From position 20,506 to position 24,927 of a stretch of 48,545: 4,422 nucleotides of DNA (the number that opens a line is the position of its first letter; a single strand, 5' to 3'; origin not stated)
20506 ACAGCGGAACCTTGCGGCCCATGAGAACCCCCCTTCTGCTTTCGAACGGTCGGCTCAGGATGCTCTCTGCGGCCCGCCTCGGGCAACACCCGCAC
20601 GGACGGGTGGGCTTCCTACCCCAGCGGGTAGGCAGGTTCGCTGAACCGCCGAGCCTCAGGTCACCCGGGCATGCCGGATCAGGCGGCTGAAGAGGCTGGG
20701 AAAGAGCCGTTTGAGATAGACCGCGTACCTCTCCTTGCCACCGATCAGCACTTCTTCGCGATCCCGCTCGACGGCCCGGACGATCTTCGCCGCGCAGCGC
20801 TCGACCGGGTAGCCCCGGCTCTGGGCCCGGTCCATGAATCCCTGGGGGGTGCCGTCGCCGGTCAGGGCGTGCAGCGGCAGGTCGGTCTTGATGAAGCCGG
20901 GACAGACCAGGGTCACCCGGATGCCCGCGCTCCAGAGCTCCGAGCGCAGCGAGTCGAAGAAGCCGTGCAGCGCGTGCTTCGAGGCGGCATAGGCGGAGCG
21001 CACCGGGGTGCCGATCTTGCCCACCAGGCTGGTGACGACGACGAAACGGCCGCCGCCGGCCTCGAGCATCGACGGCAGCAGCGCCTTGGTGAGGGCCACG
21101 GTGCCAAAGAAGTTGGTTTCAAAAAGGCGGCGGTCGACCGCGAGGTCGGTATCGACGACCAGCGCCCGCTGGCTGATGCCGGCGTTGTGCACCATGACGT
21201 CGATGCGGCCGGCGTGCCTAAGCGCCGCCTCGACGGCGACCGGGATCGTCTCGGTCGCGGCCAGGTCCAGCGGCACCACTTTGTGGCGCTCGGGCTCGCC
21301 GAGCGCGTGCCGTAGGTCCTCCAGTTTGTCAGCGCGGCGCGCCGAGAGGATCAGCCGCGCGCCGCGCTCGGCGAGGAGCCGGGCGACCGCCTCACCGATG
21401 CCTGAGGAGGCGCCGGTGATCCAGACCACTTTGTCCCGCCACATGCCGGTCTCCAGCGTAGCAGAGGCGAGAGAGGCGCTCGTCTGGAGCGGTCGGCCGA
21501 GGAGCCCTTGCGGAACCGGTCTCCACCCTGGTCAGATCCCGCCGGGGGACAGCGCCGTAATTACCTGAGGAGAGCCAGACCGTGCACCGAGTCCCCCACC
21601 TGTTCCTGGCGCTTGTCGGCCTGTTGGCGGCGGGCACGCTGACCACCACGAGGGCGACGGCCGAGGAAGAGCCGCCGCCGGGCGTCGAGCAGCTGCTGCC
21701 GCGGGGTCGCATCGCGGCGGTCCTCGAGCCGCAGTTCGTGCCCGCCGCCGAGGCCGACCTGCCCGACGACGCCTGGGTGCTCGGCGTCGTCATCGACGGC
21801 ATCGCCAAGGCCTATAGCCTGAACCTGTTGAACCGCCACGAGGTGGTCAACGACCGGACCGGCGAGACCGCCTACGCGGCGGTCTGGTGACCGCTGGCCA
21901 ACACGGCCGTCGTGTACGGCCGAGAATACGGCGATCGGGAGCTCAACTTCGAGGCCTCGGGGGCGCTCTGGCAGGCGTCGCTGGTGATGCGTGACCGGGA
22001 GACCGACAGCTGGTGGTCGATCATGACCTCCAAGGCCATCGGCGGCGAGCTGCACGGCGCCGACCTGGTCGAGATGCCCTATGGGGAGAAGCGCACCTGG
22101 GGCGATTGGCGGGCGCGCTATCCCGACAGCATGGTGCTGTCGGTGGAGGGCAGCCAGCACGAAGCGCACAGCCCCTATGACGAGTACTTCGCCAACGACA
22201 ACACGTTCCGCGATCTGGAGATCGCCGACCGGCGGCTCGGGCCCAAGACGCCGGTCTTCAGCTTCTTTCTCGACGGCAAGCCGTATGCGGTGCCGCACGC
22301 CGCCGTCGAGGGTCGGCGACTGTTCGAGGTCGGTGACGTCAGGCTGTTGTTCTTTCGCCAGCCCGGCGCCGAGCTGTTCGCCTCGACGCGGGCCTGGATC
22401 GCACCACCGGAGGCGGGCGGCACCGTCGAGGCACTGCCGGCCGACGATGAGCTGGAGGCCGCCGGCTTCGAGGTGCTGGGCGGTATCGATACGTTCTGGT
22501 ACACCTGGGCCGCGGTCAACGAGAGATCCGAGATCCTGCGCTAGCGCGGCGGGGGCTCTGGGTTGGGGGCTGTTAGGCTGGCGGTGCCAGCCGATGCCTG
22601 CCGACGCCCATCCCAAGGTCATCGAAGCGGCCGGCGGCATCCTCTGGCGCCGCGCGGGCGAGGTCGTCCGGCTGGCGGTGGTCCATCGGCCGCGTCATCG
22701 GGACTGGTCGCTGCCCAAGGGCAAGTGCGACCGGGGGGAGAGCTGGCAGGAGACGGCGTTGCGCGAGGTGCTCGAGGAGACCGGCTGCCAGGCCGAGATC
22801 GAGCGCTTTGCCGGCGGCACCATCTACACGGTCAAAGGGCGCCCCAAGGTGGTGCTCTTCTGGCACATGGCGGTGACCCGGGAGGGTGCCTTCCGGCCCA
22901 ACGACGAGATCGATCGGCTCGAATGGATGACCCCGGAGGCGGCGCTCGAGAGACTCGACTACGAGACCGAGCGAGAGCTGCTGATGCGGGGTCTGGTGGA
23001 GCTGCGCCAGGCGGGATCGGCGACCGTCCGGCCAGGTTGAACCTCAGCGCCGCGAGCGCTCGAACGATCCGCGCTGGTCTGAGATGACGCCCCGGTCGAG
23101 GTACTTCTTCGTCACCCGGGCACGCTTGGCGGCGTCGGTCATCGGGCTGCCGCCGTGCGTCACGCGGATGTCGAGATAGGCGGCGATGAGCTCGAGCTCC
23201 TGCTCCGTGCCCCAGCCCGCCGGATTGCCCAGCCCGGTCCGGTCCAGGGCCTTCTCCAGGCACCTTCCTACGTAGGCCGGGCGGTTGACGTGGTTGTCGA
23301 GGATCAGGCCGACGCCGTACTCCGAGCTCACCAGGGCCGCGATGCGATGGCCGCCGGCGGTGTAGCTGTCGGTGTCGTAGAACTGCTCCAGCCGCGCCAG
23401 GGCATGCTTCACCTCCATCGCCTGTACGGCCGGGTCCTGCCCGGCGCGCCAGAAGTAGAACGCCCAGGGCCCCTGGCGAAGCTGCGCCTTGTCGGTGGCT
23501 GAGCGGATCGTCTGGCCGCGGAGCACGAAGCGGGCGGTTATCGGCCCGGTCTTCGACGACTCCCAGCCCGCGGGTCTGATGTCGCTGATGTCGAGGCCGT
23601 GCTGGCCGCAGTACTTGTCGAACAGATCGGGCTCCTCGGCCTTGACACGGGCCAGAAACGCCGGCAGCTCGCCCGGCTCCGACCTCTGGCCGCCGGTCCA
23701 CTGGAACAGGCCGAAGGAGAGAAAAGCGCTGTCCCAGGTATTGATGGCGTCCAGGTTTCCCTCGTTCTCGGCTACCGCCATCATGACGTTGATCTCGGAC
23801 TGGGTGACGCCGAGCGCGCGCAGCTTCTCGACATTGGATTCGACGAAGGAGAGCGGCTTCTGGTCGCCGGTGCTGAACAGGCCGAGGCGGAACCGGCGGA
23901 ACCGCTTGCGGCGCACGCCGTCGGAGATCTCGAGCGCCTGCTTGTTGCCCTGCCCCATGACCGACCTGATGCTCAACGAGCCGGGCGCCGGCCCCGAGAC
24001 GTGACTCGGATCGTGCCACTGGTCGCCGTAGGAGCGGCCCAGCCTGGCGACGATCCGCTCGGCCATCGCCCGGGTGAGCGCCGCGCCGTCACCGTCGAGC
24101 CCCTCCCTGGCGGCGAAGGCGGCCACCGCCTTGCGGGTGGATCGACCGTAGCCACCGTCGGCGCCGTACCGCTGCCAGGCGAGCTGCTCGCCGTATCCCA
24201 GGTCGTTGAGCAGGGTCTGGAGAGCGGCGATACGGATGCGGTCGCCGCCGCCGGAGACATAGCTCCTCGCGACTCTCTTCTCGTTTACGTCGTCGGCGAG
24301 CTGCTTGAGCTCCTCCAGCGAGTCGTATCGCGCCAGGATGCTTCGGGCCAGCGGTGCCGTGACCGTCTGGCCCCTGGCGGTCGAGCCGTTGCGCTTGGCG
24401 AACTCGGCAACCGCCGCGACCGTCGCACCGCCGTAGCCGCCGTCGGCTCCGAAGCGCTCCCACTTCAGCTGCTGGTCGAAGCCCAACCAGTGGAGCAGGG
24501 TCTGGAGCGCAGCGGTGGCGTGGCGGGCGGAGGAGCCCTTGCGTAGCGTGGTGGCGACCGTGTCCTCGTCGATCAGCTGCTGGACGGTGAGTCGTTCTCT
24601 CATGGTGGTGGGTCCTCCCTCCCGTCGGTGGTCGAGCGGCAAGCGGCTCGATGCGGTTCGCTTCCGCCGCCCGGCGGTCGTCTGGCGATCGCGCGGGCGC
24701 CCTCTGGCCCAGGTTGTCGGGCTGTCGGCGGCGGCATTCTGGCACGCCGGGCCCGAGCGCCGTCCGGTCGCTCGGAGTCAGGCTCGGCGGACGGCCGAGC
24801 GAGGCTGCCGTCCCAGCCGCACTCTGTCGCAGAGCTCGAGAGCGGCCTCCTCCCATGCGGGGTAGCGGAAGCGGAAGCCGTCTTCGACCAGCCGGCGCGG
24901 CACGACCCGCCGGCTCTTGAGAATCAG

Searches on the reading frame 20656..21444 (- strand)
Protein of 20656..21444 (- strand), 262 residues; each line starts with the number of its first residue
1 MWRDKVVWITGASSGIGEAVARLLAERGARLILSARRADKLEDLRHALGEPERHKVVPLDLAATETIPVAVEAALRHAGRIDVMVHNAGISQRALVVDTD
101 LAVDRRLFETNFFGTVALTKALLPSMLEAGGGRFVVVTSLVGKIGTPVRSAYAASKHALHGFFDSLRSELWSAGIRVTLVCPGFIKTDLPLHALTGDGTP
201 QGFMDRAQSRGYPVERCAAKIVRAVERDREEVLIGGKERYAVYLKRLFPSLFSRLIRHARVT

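Call 37: search_protein_families(library=pfam, proteins=[window:20656-21444:-], max_evalue=0.001)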
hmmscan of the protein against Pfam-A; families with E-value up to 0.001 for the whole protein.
window:20656-21444:- (262 aa): 6 families
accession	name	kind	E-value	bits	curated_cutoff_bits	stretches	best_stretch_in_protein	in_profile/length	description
PF00106.31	adh_short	-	4.8e-51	173.5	26.6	1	5-189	1-186/195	short chain dehydrogenase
PF13561.12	adh_short_C2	-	5.3e-39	134.6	27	1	11-193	1-183/236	Enoyl-(Acyl carrier protein) reductase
PF08659.16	KR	-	1.4e-16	61.4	22.6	1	7-169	3-166/180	KR domain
PF13460.12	NAD_binding_10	-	2.3e-07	31.3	27.2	1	11-187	1-148/184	NAD(P)H-binding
PF01370.27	Epimerase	-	6.1e-07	29.5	20.9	1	8-161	2-151/240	NAD dependent epimerase/dehydratase family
PF23441.1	SDR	-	1.5e-05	25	27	1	6-195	9-204/258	SDR-like rossmann domain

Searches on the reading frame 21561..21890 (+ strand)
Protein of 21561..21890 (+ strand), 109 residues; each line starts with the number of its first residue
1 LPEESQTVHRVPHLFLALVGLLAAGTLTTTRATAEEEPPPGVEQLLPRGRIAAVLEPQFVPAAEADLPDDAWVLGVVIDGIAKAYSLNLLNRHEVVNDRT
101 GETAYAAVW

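Call 37: search_protein_families(library=pfam, proteins=[window:21561-21890:+], max_evalue=0.001)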
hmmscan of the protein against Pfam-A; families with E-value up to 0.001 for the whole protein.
window:21561-21890:+ (109 aa): 1 family
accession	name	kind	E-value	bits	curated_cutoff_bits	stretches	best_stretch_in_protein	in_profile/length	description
PF11376.13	DUF3179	-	2.7e-12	47.1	27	1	50-106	3-61/292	Protein of unknown function (DUF3179)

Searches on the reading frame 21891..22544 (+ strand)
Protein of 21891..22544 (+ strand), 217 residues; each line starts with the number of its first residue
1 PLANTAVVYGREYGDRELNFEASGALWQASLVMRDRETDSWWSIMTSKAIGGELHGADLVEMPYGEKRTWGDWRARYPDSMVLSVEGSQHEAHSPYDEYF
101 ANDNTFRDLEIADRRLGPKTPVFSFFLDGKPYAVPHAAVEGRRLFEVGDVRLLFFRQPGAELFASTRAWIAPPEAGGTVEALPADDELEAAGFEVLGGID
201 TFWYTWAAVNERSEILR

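Call 38: search_protein_families(library=pfam, proteins=[window:21891-22544:+], max_evalue=0.001)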
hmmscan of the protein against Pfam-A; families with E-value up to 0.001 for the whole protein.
window:21891-22544:+ (217 aa): 1 family
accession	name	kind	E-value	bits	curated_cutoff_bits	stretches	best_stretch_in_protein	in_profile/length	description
PF11376.13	DUF3179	-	3.6e-31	109.1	27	1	1-209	66-288/292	Protein of unknown function (DUF3179)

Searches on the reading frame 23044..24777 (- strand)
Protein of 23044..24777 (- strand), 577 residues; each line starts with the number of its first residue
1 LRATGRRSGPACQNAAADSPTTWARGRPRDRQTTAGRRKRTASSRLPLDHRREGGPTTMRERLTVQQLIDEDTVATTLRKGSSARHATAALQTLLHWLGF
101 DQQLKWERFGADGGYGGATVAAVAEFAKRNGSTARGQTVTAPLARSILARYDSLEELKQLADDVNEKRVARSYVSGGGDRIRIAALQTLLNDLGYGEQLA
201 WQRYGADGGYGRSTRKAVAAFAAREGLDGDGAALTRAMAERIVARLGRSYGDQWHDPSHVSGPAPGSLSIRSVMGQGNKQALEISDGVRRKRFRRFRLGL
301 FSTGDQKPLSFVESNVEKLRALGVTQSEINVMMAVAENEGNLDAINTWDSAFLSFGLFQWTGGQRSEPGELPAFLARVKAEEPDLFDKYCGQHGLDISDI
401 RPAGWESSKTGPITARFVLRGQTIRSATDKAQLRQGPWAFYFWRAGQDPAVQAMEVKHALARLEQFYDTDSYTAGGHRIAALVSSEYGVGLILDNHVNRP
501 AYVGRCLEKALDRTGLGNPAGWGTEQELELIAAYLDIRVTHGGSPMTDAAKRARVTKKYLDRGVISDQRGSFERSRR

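Call 38: search_protein_families(library=pfam, proteins=[window:23044-24777:-], max_evalue=0.001)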
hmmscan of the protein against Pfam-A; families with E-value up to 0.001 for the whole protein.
window:23044-24777:- (577 aa): 1 family
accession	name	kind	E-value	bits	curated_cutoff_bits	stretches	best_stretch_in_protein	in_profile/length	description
PF01471.23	PG_binding_1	-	5.5e-11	42.9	23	1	183-231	5-47/57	Putative peptidoglycan binding domain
